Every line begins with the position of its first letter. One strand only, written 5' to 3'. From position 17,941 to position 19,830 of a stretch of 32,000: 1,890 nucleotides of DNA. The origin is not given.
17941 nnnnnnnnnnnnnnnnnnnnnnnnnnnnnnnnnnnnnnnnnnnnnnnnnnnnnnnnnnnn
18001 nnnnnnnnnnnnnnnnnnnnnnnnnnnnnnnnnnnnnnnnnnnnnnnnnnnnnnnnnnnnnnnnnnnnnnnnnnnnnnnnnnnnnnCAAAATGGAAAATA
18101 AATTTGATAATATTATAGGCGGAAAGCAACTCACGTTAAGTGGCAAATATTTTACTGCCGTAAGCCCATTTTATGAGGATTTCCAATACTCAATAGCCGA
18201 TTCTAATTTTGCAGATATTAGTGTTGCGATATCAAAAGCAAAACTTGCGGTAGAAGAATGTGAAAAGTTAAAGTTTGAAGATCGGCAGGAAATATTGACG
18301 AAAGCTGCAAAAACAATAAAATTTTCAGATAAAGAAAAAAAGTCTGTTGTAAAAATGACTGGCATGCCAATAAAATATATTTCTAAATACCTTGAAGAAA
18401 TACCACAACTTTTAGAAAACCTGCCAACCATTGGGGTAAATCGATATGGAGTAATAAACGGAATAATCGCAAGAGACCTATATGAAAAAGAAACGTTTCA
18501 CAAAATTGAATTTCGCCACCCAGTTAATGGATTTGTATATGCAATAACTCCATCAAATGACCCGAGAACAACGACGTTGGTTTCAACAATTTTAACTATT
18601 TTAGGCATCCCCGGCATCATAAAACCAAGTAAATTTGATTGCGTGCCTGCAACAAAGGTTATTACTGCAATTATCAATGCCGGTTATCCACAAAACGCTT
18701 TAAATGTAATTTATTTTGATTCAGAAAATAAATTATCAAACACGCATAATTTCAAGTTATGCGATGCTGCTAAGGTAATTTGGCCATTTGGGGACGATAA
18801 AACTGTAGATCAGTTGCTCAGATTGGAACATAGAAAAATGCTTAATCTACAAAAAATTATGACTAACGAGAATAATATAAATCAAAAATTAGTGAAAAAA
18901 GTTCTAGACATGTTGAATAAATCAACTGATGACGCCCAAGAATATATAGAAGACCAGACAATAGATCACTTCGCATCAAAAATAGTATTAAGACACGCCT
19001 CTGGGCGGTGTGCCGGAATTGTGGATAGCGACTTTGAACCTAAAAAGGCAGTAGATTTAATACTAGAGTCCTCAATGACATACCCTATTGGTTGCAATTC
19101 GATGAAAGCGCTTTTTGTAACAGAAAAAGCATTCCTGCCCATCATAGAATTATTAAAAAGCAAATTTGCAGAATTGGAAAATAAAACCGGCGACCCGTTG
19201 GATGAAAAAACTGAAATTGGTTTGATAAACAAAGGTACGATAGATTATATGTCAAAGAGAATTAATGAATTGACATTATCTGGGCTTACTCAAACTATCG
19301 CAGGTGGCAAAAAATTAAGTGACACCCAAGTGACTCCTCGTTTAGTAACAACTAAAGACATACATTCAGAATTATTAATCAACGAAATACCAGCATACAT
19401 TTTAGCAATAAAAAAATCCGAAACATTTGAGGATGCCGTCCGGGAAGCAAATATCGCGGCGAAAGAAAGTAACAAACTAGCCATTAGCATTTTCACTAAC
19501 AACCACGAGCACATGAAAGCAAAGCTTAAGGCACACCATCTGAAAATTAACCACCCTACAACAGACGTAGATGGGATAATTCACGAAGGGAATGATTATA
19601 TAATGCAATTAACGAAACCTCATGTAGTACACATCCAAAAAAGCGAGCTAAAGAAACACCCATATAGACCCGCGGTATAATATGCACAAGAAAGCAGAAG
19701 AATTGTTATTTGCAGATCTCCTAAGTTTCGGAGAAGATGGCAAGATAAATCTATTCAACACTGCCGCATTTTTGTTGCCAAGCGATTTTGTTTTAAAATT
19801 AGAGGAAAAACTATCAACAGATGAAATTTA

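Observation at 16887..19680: The ligase ends in Cys-Cys and the ALDH-like partner seems to lack the general-base Glu: LuxE/LuxC-like carboxylate reductase logic?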

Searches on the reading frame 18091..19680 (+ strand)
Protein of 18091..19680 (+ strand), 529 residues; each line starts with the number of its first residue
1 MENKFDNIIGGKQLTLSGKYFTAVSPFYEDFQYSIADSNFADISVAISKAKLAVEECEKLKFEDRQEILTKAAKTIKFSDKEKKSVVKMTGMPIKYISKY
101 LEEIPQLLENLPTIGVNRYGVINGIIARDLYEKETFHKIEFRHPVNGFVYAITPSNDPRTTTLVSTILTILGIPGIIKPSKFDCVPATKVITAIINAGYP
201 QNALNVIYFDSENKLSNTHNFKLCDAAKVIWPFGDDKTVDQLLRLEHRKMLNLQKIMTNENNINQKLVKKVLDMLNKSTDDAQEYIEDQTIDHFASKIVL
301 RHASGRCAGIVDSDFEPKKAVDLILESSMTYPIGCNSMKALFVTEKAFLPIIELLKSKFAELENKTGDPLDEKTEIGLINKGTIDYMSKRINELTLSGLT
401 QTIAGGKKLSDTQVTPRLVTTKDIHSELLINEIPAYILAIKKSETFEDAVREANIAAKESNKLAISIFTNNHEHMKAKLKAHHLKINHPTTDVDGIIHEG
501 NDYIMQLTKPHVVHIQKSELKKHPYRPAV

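Call 3: search_protein_families(library=pfam, proteins=[window:18091-19680:+], max_evalue=0.01)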
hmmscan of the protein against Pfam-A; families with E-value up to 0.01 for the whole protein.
window:18091-19680:+ (529 aa): 1 family
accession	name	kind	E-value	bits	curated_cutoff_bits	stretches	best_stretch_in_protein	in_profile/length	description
PF00171.27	Aldedh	-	1.2e-29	103.7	23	2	19-209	7-191/461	Aldehyde dehydrogenase family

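Call 4: search_protein_families(library=ncbifam, proteins=[window:18091-19680:+], max_evalue=0.01)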
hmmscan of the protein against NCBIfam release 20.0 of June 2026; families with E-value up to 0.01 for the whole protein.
window:18091-19680:+ (529 aa): 31 families (the best 25 are shown)
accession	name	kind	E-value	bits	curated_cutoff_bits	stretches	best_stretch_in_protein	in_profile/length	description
TIGR01236.1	D1pyr5carbox1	equivalog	2.4e-16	59.5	613.6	1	7-212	34-237/533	L-glutamate gamma-semialdehyde dehydrogenase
NF010000.0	PRK13473.1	subfamily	1.8e-14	53.3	615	2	7-209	5-202/475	aminobutyraldehyde dehydrogenase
TIGR02299.1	HpaE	equivalog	5e-14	51.8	638.35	2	9-207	5-198/488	5-carboxymethyl-2-hydroxymuconate semialdehyde dehydrogenase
NF040869.1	G3PDH_Arch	equivalog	9.7e-14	50.9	780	2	304-476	266-437/502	NADP-dependent glyceraldehyde-3-phosphate dehydrogenase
NF002852.0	PRK03137.1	subfamily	2.5e-13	49.7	648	2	299-478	283-458/514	L-glutamate gamma-semialdehyde dehydrogenase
NF040792.1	glyc_ald_dh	equivalog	3.5e-13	49.3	760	2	38-207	35-199/488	D-glyceraldehyde dehydrogenase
NF042993.1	AlphKGSA_gudD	equivalog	1.3e-12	47.3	770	2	5-208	4-204/481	alpha-ketoglutaric semialdehyde dehydrogenase GucD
TIGR03250.1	PhnAcAld_DH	equivalog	2.9e-11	42.7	635.65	2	311-477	255-416/472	phosphonoacetaldehyde dehydrogenase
NF050084.1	pip_6_carb_DH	equivalog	5.4e-11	42.1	730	1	293-477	221-405/475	L-piperidine-6-carboxylate dehydrogenase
NF007497.0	PRK10090.1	equivalog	2e-10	40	500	1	302-477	251-426/480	aldehyde dehydrogenase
NF047626.1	SulfactDhSafD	equivalog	7.1e-10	38.5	700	1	310-477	239-401/454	sulfoacetaldehyde dehydrogenase SafD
TIGR01804.1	BADH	equivalog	1.8e-09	36.6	668.6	1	17-210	11-199/467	betaine-aldehyde dehydrogenase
TIGR01780.1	SSADH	subfamily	3.5e-09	36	646.35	2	305-475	229-398/448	succinate-semialdehyde dehydrogenase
TIGR01237.1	D1pyr5carbox2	equivalog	4e-09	35.8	659.65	1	298-477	278-454/511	L-glutamate gamma-semialdehyde dehydrogenase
NF006992.0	PRK09457.1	subfamily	8.1e-09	34.6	514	1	8-211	4-201/487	succinylglutamate-semialdehyde dehydrogenase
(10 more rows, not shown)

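Call 5: search_solved_structures(query=window:18091-19680:+, max_evalue=0.001, show_alignments=3)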
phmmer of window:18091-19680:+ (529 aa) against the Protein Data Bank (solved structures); distinct sequences matched with E-value up to 0.001: 14.
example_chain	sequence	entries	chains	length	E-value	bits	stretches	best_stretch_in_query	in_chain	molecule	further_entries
1ky8_A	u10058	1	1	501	7.3e-10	41.8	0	305-421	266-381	glyceraldehyde-3-phosphate dehydrogenase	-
1uxv_A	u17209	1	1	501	7.3e-10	41.8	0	305-421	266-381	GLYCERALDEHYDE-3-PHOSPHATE DEHYDROGENASE (NADP+)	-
1uxn_A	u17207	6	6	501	2.4e-09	40.1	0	141-208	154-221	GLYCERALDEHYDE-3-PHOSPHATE DEHYDROGENASE (NADP+)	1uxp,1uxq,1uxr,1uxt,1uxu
4idm_A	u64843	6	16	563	3e-07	33.2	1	7-210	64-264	Delta-1-pyrroline-5-carboxylate dehydrogenase | 1-pyrroline-5-carboxylate dehydrogenase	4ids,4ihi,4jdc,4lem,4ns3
8hap_A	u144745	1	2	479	2.5e-06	30.1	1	304-472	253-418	Aldehyde dehydrogenase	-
1wnb_A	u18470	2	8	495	1.3e-05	27.8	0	289-451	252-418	Putative betaine aldehyde dehydrogenase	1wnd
5izd_A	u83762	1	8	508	1.3e-05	27.7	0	39-207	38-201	D-glyceraldehyde dehydrogenase (NADP(+))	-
5m4x_A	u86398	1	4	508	1.5e-05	27.6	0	38-207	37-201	D-glyceraldehyde dehydrogenase (NADP(+))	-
5j77_A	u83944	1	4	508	1.6e-05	27.5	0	38-207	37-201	D-glyceraldehyde dehydrogenase (NADP(+))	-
4oe4_A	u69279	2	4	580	6.5e-05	25.5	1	34-210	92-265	Delta-1-pyrroline-5-carboxylate dehydrogenase, mitochondrial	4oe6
8yen_A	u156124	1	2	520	0.00011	24.7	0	304-455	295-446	Aldehyde dehydrogenase family protein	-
6j75_A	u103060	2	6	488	0.00012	24.6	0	335-474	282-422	Aldehyde dehydrogenase A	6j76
9zh8_A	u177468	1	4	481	0.00023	23.7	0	16-211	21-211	Aldehyde dehydrogenase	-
5x5t_A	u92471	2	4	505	0.00023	23.6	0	16-211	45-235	Alpha-ketoglutaric semialdehyde dehydrogenase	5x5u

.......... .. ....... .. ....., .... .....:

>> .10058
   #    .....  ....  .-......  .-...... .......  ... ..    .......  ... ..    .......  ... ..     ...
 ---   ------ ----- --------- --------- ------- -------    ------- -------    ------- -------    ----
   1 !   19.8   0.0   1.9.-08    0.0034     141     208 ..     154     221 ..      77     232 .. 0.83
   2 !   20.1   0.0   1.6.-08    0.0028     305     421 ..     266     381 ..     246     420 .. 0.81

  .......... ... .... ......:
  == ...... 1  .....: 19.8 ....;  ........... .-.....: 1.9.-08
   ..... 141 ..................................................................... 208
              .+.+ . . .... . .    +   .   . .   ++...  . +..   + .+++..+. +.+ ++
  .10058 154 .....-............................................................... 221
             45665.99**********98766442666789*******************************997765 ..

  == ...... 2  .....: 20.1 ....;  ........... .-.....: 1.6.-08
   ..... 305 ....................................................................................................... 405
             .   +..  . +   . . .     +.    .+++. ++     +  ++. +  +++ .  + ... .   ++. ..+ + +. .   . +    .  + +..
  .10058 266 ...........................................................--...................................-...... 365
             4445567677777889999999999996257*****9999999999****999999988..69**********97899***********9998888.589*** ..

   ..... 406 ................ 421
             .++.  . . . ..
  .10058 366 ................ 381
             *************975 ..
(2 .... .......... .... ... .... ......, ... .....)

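Call 8: find_homologous_proteins(query=window:18091-19677:+, max_evalue=0.001)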
Query window:18091-19677:+ (529 aa): 44 proteins with E <= 0.001 among 8000 candidates.
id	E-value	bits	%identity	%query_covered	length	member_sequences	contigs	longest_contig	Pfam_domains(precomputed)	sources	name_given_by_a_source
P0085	0.0e+0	1175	100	100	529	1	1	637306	PF00171.28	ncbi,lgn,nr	ncbi:MAG: aldehyde dehydrogenase [Candidatus Diapherotrites archaeon]|nr:aldehyde dehydrogenase [Can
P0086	1.3e-199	683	58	99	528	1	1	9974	PF00171.28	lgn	-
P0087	1.5e-191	656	57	98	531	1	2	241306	PF00171.28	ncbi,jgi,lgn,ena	-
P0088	4.7e-186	638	55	97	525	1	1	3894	PF00171.28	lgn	-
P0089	1.5e-178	613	54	98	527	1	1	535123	PF00171.28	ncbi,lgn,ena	-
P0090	3.5e-177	609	54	99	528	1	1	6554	PF00171.28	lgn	-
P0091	1.5e-176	606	53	99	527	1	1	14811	PF00171.28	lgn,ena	-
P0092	2.7e-175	602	52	99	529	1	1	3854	PF00171.28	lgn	-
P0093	7.3e-173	594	52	98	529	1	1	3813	PF00171.28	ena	-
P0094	1.2e-172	594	51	99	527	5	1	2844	PF00171.28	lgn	-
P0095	1.8e-172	593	53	99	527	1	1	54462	PF00171.28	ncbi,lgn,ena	-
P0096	4.7e-172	592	52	98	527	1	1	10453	PF00171.28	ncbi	-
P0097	1.1e-171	590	53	99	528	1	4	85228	PF00171.28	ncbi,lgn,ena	-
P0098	3.2e-171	589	51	99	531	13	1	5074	PF07368.17,PF00171.28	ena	-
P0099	3.3e-171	589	50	98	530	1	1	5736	PF07368.17,PF00171.28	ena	-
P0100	1.2e-170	587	51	100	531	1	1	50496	PF07368.17,PF00171.28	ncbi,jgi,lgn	-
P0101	2.8e-169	583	52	99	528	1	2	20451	PF00171.28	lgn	-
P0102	1.3e-167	577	52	99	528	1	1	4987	PF05893.20,PF00171.28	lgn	-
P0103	1.7e-166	573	51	98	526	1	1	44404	PF00171.28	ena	-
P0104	2.5e-165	570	50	99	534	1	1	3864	PF00171.28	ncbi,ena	-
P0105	2.6e-165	569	49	100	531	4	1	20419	PF00171.28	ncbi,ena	-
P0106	9.5e-164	564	50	99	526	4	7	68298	PF07368.17,PF05893.20,PF00171.28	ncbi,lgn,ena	-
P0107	6.9e-162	558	49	99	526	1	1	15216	PF07368.17,PF05893.20,PF00171.28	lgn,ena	-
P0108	2.6e-160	553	48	99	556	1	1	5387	PF00171.28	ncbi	-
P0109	2.8e-158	546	51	93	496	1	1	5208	PF07368.17,PF00171.28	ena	-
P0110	2.5e-155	536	48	99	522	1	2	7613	PF00171.28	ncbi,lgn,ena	-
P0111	5.2e-150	519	47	97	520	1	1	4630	PF00171.28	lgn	-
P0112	2.3e-143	497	56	77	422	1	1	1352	PF00171.28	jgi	-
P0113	1.9e-138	481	46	97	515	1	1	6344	PF00171.28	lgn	-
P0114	2.6e-132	461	45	96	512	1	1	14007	PF00171.28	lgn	-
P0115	1.4e-128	448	49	81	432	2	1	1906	PF00171.28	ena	-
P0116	2.7e-124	434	53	67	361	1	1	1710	PF00171.28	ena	-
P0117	1.7e-123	432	42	97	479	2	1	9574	PF00171.28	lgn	-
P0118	4.4e-112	394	41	96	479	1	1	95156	PF00171.28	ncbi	ncbi:MAG: aldehyde dehydrogenase family protein [Candidatus Norongarragalinales archaeon]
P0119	1.7e-110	389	40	96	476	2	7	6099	PF00171.28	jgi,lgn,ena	-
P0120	6.8e-109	383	41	96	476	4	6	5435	PF00171.28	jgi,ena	-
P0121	3.5e-108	381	40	97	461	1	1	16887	PF00171.28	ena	-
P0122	2.5e-101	358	38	96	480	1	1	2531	PF00171.28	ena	-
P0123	4.0e-99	351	38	96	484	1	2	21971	PF05893.20,PF00171.28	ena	-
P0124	1.7e-97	346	37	97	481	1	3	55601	PF00171.28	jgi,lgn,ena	-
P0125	4.2e-97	344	36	96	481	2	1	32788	PF00171.28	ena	-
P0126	6.5e-84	301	49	56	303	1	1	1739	PF00171.28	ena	-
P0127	5.3e-69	252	48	49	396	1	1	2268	PF06745.20,PF07368.17,PF00171.28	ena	-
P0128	6.3e-11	60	23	97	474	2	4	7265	PF00171.28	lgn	-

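Call 12: search_protein_families(library=pfam, alignment_id=A1, max_evalue=1)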
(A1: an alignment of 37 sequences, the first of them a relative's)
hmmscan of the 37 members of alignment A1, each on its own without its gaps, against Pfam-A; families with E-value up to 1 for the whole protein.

A. member 1, P0085 (529 aa): 2 families
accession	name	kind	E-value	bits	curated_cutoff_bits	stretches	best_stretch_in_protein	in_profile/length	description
PF00171.27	Aldedh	-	1.2e-29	103.7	23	2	19-209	7-191/461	Aldehyde dehydrogenase family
PF16392.11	DUF5001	-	0.035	14.5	23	1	436-486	26-75/86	Ig-like domain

B. families by the number of members that match (of 37 scanned): 28 families (the first 25 are shown)
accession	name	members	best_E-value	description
PF00171.27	Aldedh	37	4.6e-30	Aldehyde dehydrogenase family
PF07368.16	DUF1487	26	6e-07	Protein of unknown function (DUF1487)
PF05893.19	LuxC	24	7.7e-08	Acyl-CoA reductase (LuxC)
PF22715.1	SNaCT9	2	0.019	Short NACHT-associated C-Terminal domain, family 9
PF16441.10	DUF5038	2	0.079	Domain of unknown function (DUF5038)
PF07944.18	Beta-AFase-like_GH127_cat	1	0.0062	Beta-L-arabinofuranosidase, GH127 catalytic domain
PF13909.12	zf-H2C2_5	1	0.033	C2H2-type zinc-finger domain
PF16392.11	DUF5001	1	0.035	Ig-like domain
PF19098.6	DUF5785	1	0.035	Family of unknown function (DUF5785)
PF17952.6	Cas6_N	1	0.04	Cas6 N-terminal domain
PF23147.2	GDH2_N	1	0.047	NAD-dependent glutamate dehydrogenase, N-terminal domain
PF19045.5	Ligase_CoA_2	1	0.056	Ligase-CoA domain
PF19667.4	DUF6170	1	0.062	Family of unknown function (DUF6170)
PF05000.22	RNA_pol_Rpb1_4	1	0.075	RNA polymerase Rpb1, domain 4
PF13475.11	DUF4116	1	0.081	Domain of unknown function (DUF4116)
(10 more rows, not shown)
